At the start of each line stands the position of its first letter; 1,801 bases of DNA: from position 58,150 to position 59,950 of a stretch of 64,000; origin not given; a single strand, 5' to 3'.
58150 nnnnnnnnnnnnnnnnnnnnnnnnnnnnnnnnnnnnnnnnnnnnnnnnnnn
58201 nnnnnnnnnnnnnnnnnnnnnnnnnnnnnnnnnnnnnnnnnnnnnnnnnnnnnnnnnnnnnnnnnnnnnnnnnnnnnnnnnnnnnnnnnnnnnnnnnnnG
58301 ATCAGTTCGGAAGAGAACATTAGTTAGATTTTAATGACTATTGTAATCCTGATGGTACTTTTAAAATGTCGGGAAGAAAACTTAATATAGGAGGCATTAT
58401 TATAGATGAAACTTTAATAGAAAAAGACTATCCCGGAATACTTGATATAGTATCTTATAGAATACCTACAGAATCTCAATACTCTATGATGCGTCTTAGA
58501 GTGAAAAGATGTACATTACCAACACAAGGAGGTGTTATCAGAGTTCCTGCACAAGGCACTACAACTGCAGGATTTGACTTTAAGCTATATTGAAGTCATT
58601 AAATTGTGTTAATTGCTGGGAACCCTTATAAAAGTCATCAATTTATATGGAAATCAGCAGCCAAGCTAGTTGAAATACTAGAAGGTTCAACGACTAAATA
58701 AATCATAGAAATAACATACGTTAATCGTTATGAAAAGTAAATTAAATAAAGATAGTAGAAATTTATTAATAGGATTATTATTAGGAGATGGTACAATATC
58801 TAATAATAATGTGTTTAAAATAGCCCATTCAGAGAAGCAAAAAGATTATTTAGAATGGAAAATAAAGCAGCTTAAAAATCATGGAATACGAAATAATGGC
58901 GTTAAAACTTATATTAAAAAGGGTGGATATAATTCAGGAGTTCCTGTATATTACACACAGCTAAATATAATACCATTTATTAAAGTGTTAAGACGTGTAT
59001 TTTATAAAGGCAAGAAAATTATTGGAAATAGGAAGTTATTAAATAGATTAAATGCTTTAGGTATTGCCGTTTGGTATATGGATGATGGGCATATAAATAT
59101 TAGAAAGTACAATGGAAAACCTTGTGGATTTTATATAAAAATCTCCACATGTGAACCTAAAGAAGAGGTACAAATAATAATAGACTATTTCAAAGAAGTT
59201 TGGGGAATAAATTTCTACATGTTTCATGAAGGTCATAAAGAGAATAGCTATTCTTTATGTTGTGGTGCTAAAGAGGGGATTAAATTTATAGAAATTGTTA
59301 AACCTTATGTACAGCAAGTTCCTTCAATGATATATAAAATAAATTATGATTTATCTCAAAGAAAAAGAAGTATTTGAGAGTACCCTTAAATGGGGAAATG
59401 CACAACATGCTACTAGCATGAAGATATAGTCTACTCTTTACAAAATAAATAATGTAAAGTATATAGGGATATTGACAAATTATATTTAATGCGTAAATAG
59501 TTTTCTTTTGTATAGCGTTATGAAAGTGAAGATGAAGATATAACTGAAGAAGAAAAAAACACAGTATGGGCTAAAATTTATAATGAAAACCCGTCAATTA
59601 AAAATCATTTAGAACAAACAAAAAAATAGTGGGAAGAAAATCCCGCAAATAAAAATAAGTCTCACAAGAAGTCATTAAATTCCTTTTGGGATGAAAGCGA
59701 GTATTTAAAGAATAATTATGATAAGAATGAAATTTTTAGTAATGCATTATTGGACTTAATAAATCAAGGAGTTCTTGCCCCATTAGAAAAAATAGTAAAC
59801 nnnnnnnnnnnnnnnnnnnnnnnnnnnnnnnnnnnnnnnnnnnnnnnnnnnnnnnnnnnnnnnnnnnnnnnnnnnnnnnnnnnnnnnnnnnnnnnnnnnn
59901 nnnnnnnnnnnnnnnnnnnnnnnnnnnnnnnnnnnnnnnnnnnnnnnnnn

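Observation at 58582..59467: Group I intron with a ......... endonuclease splits the catalytic DFDID motif of the giant virion RNA polymerase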

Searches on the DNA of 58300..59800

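Call 4: search_rna_families(source=window, start=58300, end=59800, threshold=evalue, max_evalue=10, show_alignments=4)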
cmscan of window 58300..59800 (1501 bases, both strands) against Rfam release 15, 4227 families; matches with E-value up to 10: 3.
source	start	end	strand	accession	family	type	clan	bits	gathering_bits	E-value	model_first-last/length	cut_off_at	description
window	58611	58698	+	RF00028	Intron_gpI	Intron;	-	36.6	50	2.5e-07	57-150/253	no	Group I catalytic intron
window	59362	59450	+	RF00028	Intron_gpI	Intron;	-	16.8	50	0.21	1-253/253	no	Group I catalytic intron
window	59679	59692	+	RF01338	CRISPR-DR25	Gene; CRISPR;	CL00014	16.6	36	6.7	7-20/25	no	CRISPR RNA direct repeat element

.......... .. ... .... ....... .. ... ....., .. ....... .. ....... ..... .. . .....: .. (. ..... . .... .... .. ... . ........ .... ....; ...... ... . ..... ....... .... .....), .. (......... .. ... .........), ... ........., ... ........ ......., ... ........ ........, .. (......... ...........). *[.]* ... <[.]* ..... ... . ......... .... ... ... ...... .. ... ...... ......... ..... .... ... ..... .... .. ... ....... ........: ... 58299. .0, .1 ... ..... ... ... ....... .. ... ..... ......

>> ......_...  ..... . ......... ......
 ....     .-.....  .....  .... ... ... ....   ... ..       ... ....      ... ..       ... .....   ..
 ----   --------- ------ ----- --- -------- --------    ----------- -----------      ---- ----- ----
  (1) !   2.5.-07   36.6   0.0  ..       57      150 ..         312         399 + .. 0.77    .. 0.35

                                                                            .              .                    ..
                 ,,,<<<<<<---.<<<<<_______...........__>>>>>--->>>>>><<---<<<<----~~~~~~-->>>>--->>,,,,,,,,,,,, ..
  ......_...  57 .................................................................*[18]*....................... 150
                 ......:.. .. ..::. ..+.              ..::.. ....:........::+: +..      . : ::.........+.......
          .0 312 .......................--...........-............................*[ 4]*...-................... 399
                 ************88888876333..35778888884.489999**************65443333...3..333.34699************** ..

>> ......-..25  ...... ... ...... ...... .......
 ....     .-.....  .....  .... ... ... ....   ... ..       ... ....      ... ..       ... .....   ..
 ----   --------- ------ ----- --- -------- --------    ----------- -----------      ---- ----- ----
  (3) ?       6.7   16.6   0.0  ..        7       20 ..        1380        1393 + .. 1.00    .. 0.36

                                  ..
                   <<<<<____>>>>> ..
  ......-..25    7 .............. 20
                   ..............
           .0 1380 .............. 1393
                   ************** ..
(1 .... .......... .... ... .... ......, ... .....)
